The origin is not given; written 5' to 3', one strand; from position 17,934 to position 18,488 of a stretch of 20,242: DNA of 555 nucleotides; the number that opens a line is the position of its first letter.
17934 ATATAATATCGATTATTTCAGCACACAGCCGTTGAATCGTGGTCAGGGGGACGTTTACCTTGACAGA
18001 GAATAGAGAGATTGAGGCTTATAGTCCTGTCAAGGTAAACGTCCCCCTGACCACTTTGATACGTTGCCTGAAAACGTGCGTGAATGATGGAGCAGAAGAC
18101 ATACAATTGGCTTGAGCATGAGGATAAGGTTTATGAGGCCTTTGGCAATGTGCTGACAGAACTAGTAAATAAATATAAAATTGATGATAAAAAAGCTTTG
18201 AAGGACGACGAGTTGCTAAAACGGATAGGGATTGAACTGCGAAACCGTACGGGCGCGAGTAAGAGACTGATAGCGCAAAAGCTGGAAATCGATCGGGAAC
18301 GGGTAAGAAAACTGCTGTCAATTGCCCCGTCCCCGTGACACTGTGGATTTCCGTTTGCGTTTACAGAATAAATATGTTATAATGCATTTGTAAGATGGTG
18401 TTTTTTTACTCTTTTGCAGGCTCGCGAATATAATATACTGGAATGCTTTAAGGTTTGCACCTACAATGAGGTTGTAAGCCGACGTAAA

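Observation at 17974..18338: Duplicated hairpin-plus-HTH module that supplies an identical 10-codon C-terminus and stop codon to two unrelated secreted-protein genes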

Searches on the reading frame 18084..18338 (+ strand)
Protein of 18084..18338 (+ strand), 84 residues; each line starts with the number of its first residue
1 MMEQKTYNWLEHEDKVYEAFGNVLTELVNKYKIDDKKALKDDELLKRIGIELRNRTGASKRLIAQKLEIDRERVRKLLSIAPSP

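Call 7: search_protein_families(library=pfam, proteins=[window:18084-18338:+], max_evalue=0.1)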
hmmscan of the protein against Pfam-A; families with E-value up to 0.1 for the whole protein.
window:18084-18338:+ (84 aa): 1 family
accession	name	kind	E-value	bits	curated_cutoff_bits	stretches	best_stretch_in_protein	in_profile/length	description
PF04001.18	Vhr1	-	0.063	14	25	1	12-57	16-61/91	Transcription factor Vhr1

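Call 8: find_homologous_proteins(query=window:18084-18335:+, max_evalue=0.01)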
Query window:18084-18335:+ (84 aa): 1 proteins with E <= 0.01 among 5 candidates.
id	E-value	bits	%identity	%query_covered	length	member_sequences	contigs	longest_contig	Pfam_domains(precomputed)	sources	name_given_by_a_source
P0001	1.0e-46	174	100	100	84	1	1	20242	-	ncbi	-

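Call 12: search_protein_families(library=ncbifam, proteins=[window:18084-18338:+], max_evalue=0.1)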
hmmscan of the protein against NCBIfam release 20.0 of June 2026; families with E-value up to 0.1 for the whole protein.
window:18084-18338:+ (84 aa): 2 families
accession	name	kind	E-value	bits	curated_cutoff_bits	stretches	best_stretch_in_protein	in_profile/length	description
NF033546.1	transpos_IS21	equivalog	0.018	14.6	160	1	51-80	2-31/294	IS21 family transposase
NF001060.0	PRK00117.4-4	equivalog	0.083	13.1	258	1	30-69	66-103/183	recombination regulator RecX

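Call 13: find_encoding_contigs(protein=P0001, flank=10000)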
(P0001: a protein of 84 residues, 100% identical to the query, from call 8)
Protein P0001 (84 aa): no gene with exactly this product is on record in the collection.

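Call 18: search_protein_representatives(protein=window:18084-18335:+)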
Query: 84 residues. Proteins with E-value up to 0.001 (for the whole library): 17; up to 1e-10: 5; up to 1e-30: 1. The best 17 are listed.
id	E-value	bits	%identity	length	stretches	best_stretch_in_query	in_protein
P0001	3.3e-47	173.5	100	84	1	1-84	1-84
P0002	2.5e-15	72.2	54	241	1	8-83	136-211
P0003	2.3e-14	69.1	46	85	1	2-84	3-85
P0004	9.5e-14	67.2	50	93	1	2-83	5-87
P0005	1.6e-12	63.3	45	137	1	1-84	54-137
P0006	1.1e-10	57.4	45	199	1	2-83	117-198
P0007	3.3e-07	46.4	44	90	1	12-77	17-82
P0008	1.1e-06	44.7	44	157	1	12-77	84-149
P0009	1.2e-06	44.6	44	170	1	12-77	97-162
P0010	8.3e-06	41.9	47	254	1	16-77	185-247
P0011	5.3e-05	39.4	42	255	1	12-77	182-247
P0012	9.1e-05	38.6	39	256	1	1-84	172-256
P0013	1.1e-04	38.3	41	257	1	3-82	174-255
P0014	1.4e-04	38.1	41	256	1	9-79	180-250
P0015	8.1e-04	35.6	48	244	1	13-79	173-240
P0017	9.9e-04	35.3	38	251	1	7-80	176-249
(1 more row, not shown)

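Call 20: search_protein_families(library=pfam, proteins=[P0002, P0005, P0006, P0010, P0011, P0012, P0013, P0014, P0015, P0017], max_evalue=0.01)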
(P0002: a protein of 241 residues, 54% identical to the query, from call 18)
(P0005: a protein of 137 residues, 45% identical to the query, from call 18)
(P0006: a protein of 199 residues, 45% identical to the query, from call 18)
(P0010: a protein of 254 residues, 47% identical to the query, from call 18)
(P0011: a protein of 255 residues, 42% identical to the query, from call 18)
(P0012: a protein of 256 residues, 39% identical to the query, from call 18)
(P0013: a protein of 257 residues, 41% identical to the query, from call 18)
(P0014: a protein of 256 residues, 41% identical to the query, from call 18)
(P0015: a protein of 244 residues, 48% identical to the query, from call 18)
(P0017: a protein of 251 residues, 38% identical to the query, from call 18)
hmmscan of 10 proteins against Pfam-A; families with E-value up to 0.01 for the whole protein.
P0002 (241 aa): 1 family
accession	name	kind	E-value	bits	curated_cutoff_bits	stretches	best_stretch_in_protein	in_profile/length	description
PF01797.21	Y1_Tnp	-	7.7e-09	36.2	23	1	12-122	5-120/121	Transposase IS200 like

P0005 (137 aa): 3 families
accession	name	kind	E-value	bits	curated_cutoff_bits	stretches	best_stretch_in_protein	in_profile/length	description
PF13404.12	HTH_AsnC-type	-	0.00062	20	27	1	95-131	2-38/42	AsnC-type helix-turn-helix domain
PF13412.12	HTH_24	-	0.00062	19.7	21.9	1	99-131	6-38/48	Winged helix-turn-helix DNA-binding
PF01381.28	HTH_3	-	0.0099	16.3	23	0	21-46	23-48/55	Helix-turn-helix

P0006 (199 aa): 1 family
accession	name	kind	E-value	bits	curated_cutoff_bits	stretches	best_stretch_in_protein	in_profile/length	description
PF01797.21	Y1_Tnp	-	0.00074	20.1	23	1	1-68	49-121/121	Transposase IS200 like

P0010 (254 aa): 1 family
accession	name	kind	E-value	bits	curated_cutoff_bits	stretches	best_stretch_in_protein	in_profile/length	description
PF01797.21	Y1_Tnp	-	0.00084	19.9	23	1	45-124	37-121/121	Transposase IS200 like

P0011 (255 aa): 1 family
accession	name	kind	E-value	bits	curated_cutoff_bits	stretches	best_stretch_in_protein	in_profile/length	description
PF01797.21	Y1_Tnp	-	1.3e-08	35.4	23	1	29-94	20-84/121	Transposase IS200 like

P0012 (256 aa): 2 families
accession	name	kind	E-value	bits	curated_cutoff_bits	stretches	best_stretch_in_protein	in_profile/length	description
PF01797.21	Y1_Tnp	-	3e-08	34.2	23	1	14-124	7-121/121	Transposase IS200 like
PF02954.25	HTH_8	-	0.00067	19.8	22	1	223-249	12-38/42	Bacterial regulatory protein, Fis family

P0013 (257 aa): 5 families
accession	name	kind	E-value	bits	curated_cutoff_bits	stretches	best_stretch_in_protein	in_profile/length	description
PF01797.21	Y1_Tnp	-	1e-14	55.1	23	1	12-123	5-120/121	Transposase IS200 like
PF13560.12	HTH_31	-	0.0022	18.7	27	1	223-251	7-35/64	Helix-turn-helix domain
PF13384.12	HTH_23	-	0.0046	17.2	24.6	0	228-252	14-39/50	Homeodomain-like domain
PF04614.17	Pex19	-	0.0048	17.1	22.2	1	163-214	154-202/249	Pex19 protein family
PF20432.4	Xre-like-HTH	-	0.007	17.1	25.8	0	224-251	17-43/63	Antitoxin Xre-like helix-turn-helix domain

P0014 (256 aa): 3 families
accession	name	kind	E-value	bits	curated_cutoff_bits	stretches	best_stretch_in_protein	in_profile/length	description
PF01797.21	Y1_Tnp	-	7.6e-08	33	23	1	15-112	8-110/121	Transposase IS200 like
PF08279.18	HTH_11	-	0.00084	19.6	25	0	223-250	9-37/55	HTH domain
PF13518.12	HTH_28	-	0.0016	18.9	25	0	222-250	7-34/52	Helix-turn-helix domain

P0015 (244 aa): 1 family
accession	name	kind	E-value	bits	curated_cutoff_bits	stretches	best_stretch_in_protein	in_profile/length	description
PF01797.21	Y1_Tnp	-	0.00034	21.2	23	1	11-108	3-104/121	Transposase IS200 like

P0017 (251 aa): 2 families
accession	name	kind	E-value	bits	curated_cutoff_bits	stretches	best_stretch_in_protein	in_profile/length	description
PF01797.21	Y1_Tnp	-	3.3e-08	34.1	23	1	24-125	15-120/121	Transposase IS200 like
PF04545.22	Sigma70_r4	-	0.0015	18.5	24.1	1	228-248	22-42/50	Sigma-70, region 4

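Call 25: find_homologous_proteins(query=A2, max_evalue=0.001)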
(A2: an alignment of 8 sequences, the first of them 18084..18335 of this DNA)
Query A2 (8 sequences) (84 aa, profile of the alignment): 10 proteins with E <= 0.001 among 3508 candidates.
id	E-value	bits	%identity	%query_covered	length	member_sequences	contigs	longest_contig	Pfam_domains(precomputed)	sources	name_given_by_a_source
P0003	1.3e-33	133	46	100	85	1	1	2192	-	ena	-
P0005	1.4e-33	133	45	100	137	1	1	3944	-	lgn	-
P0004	1.6e-32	129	49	99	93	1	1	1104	-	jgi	-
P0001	4.0e-32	128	100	100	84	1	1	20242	-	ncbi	-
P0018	3.5e-29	119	48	100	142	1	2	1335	-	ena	-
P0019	1.8e-17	81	36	90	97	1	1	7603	-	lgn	-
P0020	5.5e-11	60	52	52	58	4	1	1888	-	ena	-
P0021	4.4e-10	58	32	85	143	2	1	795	-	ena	-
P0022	4.2e-9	54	50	48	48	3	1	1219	-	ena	-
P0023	2.3e-7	49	51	42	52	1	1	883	-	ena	-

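Call 26: find_encoding_contigs(protein=P0003, flank=5000)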
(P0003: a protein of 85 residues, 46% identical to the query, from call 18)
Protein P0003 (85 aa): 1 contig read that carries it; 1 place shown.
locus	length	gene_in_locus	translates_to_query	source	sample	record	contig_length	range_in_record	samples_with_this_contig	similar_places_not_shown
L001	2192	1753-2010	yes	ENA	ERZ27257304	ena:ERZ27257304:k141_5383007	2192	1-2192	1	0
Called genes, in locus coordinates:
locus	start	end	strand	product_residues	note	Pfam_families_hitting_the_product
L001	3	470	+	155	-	?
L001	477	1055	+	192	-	PF01330:RuvA_N, PF00633:HHH (faint), PF14520:HHH_5, PF07499:RuvA_C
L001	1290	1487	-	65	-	PF13936:HTH_38, PF13384:HTH_23 (weak)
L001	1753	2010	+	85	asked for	-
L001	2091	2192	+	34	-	?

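Call 27: find_encoding_contigs(protein=P0004, flank=5000)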
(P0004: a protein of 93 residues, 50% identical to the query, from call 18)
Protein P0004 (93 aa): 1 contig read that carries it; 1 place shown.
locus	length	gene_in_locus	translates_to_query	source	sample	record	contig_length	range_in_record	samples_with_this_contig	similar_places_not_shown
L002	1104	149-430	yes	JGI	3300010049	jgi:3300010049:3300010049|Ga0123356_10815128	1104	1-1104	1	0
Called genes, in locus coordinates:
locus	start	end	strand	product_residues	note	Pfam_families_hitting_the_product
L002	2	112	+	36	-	?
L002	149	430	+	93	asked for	-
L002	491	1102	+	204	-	?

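Call 28: find_encoding_contigs(protein=P0005, flank=5000)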
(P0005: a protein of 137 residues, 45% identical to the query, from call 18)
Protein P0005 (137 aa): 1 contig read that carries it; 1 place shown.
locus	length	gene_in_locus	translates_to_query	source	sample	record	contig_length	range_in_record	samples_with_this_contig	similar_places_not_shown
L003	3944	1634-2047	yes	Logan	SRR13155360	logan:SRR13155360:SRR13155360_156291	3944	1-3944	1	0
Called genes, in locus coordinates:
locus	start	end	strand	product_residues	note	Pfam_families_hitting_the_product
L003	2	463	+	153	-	?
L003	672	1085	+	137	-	-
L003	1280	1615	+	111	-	PF01797:Y1_Tnp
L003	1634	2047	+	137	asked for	-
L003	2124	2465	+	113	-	-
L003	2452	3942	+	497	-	?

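Call 29: find_encoding_contigs(protein=P0019, flank=8000)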
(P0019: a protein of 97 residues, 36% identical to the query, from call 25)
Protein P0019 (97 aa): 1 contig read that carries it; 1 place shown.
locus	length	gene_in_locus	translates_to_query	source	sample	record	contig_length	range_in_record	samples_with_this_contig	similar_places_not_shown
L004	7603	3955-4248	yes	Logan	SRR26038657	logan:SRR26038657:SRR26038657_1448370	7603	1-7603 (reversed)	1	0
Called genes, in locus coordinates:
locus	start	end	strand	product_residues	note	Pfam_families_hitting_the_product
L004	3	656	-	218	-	?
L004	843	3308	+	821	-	PF13298:LigD_N, PF01068:DNA_ligase_A_M, PF01331:mRNA_cap_enzyme (faint), PF04679:DNA_ligase_A_C, PF21686:LigD_Prim-Pol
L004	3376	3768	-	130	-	-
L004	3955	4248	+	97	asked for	-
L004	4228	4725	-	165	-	PF13027:DUF3888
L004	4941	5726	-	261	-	PF01656:CbiA, PF10609:ParA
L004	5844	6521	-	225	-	PF00596:Aldolase_II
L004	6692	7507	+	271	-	PF08220:HTH_DeoR, PF08279:HTH_11 (faint), PF00455:DeoRC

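Call 42: search_protein_families(library=ncbifam, proteins=[P0012, P0013, P0011, P0002, L003:1280-1615:+], max_evalue=0.01)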
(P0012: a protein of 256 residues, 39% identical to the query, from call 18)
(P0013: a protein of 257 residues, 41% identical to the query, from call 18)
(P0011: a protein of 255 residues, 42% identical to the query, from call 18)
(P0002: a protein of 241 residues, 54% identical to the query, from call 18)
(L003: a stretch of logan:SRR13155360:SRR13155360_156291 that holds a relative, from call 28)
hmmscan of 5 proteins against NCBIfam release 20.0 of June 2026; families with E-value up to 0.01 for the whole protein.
P0012 (256 aa): 1 family
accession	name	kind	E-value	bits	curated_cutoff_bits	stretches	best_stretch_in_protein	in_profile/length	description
NF047646.1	REP_Tyr_transpos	equivalog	1.8e-22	79.8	80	1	5-140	3-146/146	REP-associated tyrosine transposase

P0013 (257 aa): 2 families
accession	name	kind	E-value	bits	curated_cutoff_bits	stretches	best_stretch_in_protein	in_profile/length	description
NF047646.1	REP_Tyr_transpos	equivalog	3.2e-21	75.7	80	1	9-140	7-146/146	REP-associated tyrosine transposase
NF033573.1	transpos_IS200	equivalog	1.8e-05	25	55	1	8-93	7-91/126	IS200/IS605 family transposase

P0011 (255 aa): 1 family
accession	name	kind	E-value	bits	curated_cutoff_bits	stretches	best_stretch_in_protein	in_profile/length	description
NF047646.1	REP_Tyr_transpos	equivalog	6.6e-14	52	80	1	28-142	24-146/146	REP-associated tyrosine transposase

P0002 (241 aa): 1 family
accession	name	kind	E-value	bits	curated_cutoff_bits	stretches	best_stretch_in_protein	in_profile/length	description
NF047646.1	REP_Tyr_transpos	equivalog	2.2e-06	27.6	80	1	18-124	16-131/146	REP-associated tyrosine transposase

L003:1280-1615:+ (111 aa): 1 family
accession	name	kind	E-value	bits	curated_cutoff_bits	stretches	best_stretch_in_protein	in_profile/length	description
NF047646.1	REP_Tyr_transpos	equivalog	3.4e-07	30.2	80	1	4-108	2-114/146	REP-associated tyrosine transposase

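Call 55: search_solved_structures(query=P0012, max_evalue=1)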
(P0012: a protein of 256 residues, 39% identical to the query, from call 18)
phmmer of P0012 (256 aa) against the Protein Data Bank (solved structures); distinct sequences matched with E-value up to 1: 1.
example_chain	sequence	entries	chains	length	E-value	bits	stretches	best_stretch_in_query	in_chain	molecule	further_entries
4er8_A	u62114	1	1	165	0.0085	19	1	45-151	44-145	TnpArep for protein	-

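Call 61: predict_structure(alignment_id=A3)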
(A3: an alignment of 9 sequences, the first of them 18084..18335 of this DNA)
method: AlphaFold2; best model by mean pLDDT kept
length: 84 residues; sequences in the alignment: 9
mean_pLDDT: 74.9   pTM: 0.55
mean pLDDT of the five models: 74.9, 70.9, 70.5, 69.9, 69.1
residues with pLDDT >= 90: 0; 70-90: 62; 50-70: 9; < 50: 13
segments of 3 or more residues with pLDDT < 50: 1-8, 82-84
pLDDT, mean of each block of 10 residues (from residue 1): 46 67 87 75 85 86 85 79 48
secondary structure, 60 per line:
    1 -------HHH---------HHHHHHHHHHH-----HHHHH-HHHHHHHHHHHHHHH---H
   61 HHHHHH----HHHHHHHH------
elements in order: H20-30 H36-40 H42-56 H60-66 H71-78

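Call 63: fold_search(model_id=the predicted structure, library=pdb)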
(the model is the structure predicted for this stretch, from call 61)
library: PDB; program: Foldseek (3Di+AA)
matches with E <= 10: 129; with E <= 0.001: 0
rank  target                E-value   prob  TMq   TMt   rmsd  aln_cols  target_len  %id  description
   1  7bhy_C                5.8e-01  0.98  0.44  0.65   2.7        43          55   28  DNA-binding domain of DeoR in complex with the DNA operator (released 2021-11-10)
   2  7bhy_A                8.6e-01  0.94  0.44  0.63   3.2        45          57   29  DNA-binding domain of DeoR in complex with the DNA operator (released 2021-11-10)
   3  7bhy_B                1.4e+00  0.92  0.44  0.67   1.8        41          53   29  DNA-binding domain of DeoR in complex with the DNA operator (released 2021-11-10)
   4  8r7y_B                1.6e+00  0.89  0.44  0.13   1.8        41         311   29  Deoxyribonucleoside regulator DeoR in complex with the DNA operator (released 2024-06-19)
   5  4adn_B                2.4e+00  0.14  0.30  0.16   8.8        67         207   18  Fusidic acid resistance protein FusB (released 2012-03-07)
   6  9mqx_C                2.7e+00  0.28  0.40  0.24   3.7        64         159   17  Electron-bifurcating Tungstopyranopterin-containing aldehyde oxidoreductase with NADH (released 2025-07-16)
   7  8r7y_A                3.2e+00  0.66  0.43  0.13   1.8        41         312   29  Deoxyribonucleoside regulator DeoR in complex with the DNA operator (released 2024-06-19)
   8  9ghe_V                3.2e+00  0.12  0.31  0.16   8.6        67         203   16  Staphylococcus aureus FusB bound to the small subunit of the Escherichia coli 70S ribosome (FusB-70S:SSU) (released 2025-03-26)
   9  4kmf_A                3.6e+00  0.57  0.40  0.53   1.5        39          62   20  Crystal structure of Zalpha domain from Carassius auratus PKZ in complex with Z-DNA (released 2013-07-03)
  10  4ado_A                3.8e+00  0.11  0.31  0.16   8.8        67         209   18  Fusidic acid resistance protein FusB (released 2012-03-07)
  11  4go1_B                4.0e+00  0.72  0.43  0.13   0.9        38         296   21  Crystal Structure of full length transcription repressor LsrR from E. coli. (released 2013-04-24)
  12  6onu_B                4.2e+00  0.10  0.34  0.39   8.6        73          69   19  Complex structure of WhiB1 and region 4 of SigA in P21 space group. (released 2019-11-27)
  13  4g97                  4.5e+00  0.33  0.41  0.16   4.3        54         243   30  Crystal structure of the response regulator PhyR from Brucella abortus (released 2014-03-12)
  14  7kug_D                4.5e+00  0.13  0.34  0.31   7.1        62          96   19  Fe-S cluster-bound transcription activator WhiB7 in complex with the SigmaAr4-RNAP Beta flap tip chimera (released 2021-06-30)
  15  8cyf_B                4.5e+00  0.11  0.33  0.31   8.0        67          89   22  WhiB3 bound to SigmaAr4-RNAP Beta flap tip chimera and DNA (released 2023-05-17)
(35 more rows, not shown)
